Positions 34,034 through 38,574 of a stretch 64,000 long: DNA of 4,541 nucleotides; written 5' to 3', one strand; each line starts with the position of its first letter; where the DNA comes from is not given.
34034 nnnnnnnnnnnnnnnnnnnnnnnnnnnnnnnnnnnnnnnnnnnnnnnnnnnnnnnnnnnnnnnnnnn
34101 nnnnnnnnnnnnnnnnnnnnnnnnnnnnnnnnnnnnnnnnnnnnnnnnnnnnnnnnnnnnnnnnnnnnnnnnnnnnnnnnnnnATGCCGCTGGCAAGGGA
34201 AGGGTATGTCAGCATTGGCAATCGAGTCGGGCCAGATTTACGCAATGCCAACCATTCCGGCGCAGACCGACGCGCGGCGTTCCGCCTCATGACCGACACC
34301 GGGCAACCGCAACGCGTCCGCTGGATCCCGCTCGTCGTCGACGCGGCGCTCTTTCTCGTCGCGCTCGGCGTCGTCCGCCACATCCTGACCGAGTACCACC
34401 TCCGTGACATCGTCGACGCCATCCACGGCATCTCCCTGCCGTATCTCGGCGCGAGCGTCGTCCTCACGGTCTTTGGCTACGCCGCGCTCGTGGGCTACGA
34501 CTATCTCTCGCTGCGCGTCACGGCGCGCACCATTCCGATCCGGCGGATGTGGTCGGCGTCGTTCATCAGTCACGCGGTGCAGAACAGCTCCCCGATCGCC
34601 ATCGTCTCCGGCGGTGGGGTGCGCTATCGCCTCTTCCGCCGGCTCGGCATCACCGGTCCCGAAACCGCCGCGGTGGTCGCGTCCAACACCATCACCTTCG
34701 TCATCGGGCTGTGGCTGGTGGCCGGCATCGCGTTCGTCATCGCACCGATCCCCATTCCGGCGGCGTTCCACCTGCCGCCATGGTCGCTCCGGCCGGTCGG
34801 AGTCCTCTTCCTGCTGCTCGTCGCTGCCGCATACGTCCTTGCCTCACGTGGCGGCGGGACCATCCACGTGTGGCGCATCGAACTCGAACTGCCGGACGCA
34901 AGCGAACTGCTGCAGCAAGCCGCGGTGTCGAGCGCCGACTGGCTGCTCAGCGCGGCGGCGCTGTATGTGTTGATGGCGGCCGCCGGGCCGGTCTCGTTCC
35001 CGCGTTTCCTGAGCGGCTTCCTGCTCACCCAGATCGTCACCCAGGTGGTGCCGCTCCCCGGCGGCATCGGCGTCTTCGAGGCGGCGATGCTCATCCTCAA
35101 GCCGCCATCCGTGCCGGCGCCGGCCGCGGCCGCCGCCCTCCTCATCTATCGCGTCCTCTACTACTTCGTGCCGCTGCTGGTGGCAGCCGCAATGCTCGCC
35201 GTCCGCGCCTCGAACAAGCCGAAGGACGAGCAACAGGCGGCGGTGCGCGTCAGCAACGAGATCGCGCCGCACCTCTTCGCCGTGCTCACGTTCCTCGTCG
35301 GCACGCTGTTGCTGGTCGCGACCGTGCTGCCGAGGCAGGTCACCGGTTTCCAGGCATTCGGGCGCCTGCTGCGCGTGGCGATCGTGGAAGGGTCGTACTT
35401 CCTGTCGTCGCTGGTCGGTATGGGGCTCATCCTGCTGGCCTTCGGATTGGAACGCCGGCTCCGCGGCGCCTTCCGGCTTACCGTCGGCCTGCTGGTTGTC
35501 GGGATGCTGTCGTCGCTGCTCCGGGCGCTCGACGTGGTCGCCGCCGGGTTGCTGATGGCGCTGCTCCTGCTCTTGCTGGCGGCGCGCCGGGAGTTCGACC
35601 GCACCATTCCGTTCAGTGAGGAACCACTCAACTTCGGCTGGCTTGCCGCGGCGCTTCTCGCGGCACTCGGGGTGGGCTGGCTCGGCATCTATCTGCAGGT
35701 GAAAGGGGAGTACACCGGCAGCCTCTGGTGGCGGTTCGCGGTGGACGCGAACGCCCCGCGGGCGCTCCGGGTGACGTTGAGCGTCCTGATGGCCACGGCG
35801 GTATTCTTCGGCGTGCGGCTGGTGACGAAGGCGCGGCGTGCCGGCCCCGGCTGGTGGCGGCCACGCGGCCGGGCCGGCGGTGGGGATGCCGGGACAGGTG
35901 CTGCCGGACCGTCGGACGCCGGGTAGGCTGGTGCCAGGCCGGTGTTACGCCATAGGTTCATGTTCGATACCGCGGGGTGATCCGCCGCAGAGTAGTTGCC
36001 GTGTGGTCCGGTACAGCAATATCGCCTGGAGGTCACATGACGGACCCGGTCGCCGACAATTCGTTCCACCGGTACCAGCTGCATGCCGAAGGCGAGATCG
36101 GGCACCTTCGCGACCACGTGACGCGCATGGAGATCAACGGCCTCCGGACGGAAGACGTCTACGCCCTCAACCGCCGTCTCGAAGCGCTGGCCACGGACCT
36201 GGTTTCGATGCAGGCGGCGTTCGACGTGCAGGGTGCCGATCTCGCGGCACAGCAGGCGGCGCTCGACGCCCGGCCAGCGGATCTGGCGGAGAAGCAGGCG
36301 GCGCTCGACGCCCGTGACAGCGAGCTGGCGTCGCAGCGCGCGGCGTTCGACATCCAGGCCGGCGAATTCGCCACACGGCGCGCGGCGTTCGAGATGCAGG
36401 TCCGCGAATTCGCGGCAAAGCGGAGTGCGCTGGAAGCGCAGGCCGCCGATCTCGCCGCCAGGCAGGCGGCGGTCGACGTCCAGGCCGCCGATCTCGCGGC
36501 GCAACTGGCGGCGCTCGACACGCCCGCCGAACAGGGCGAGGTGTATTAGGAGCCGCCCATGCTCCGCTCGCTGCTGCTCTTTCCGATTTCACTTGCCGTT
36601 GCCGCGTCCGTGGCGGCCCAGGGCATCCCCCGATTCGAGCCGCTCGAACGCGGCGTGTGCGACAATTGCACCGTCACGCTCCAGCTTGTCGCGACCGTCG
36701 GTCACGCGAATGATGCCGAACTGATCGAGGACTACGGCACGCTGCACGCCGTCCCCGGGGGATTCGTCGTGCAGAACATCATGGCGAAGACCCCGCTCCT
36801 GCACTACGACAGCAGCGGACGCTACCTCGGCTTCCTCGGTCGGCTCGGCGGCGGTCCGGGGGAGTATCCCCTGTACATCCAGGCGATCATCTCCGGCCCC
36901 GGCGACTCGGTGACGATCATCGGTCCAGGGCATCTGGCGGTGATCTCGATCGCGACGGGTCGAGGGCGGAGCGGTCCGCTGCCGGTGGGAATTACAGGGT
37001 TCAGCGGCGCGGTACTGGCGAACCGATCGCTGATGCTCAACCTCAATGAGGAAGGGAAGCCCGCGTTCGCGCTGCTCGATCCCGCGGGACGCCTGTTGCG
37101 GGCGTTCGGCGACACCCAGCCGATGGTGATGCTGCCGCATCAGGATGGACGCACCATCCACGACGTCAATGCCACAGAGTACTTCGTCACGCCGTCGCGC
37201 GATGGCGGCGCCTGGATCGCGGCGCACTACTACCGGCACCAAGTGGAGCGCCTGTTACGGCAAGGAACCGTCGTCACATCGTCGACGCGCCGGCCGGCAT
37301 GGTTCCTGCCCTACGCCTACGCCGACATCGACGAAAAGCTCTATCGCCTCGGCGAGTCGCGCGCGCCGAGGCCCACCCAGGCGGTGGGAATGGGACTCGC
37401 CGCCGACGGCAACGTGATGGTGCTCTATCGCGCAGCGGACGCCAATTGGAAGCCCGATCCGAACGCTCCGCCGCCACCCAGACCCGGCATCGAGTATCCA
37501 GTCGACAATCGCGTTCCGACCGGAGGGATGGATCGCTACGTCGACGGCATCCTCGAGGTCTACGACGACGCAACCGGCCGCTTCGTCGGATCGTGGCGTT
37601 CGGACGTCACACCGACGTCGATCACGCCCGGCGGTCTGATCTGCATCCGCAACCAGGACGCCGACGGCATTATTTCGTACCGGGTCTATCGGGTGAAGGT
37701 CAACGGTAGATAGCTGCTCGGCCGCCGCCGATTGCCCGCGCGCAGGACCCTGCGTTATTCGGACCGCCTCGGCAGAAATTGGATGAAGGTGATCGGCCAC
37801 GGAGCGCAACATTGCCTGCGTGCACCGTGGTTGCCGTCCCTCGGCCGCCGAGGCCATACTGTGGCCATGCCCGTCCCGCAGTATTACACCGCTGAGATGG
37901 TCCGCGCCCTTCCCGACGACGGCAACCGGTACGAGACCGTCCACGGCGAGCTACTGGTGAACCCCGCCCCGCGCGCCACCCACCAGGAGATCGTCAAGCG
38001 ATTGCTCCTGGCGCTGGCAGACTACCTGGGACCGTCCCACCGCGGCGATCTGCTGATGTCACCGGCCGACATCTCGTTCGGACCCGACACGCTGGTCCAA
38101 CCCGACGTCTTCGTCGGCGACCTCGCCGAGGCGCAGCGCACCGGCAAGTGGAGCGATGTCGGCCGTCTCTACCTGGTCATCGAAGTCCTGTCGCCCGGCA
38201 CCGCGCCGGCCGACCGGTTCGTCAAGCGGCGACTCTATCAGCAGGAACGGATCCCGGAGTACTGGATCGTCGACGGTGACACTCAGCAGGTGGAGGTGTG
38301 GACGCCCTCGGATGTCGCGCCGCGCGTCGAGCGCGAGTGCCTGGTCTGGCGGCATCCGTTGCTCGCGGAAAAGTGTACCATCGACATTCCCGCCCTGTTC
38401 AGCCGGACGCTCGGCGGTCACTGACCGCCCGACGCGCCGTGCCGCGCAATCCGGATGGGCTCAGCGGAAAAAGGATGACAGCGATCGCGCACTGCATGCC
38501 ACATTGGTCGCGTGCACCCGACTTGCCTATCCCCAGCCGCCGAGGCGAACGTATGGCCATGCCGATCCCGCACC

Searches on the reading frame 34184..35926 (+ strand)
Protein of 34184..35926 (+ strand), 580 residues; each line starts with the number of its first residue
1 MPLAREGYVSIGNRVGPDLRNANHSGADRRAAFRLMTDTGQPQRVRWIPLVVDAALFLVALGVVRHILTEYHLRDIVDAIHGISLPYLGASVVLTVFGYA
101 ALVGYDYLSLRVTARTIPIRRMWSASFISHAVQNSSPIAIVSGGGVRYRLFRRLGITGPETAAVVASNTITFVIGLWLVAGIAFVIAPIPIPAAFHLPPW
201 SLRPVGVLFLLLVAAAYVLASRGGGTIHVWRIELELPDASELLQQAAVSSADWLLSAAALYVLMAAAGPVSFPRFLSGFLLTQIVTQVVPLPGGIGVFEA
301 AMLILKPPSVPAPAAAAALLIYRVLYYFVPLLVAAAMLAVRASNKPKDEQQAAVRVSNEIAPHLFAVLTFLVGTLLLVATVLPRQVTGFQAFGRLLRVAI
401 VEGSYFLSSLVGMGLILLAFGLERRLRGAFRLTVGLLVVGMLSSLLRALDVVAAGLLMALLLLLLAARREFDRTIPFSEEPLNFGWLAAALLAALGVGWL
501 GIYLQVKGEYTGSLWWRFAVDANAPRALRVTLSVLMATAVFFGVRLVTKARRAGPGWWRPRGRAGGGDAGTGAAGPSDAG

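Call 30: search_protein_families(library=pfam, proteins=[window:34184-35926:+], max_evalue=0.01)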
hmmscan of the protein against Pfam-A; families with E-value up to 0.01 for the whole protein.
window:34184-35926:+ (580 aa): 1 family
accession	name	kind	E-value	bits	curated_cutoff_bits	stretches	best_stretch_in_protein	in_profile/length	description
PF03706.18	LPG_synthase_TM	-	9.1e-19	68.5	33.4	1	57-333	5-301/302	Lysylphosphatidylglycerol synthase TM region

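Call 37: find_encoding_contigs(protein=window:34184-35923:+, flank=10000, max_places=10)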
Protein seq(580 aa) (580 aa): no gene with exactly this product is on record in the collection.

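Call 38: find_encoding_contigs(protein=window:34289-35923:+, flank=10000, max_places=10)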
Protein seq(545 aa) (545 aa): 1 contig read that carries it; 1 place shown.
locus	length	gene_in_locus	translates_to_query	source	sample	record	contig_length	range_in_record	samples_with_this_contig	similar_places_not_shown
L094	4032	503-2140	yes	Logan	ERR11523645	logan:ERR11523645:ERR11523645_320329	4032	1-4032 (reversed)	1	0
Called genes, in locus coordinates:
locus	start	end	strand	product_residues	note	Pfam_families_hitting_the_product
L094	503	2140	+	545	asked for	PF03706:LPG_synthase_TM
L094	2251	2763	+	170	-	-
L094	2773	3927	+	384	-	-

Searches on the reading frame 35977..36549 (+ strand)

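Call 30: search_protein_families(library=pfam, proteins=[window:35977-36549:+], max_evalue=0.01)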
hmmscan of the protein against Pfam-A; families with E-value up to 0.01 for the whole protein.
window:35977-36549:+ (190 aa): 2 families
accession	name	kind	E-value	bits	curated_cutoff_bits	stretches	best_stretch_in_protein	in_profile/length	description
PF05121.17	GvpK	-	0.0023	18.4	25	1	46-91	31-76/85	Gas vesicle protein K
PF17675.6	APG6_N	-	0.0035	18.2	45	0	82-156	51-125/132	Apg6 coiled-coil region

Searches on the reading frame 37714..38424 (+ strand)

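Call 50: search_protein_families(library=pfam, proteins=[window:37714-38424:+], max_evalue=0.0001)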
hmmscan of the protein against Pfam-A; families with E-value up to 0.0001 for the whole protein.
window:37714-38424:+ (236 aa): 1 family
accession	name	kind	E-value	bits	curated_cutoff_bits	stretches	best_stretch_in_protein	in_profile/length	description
PF05685.18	Uma2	-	1.8e-27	96.3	27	1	63-199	4-142/172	Putative restriction endonuclease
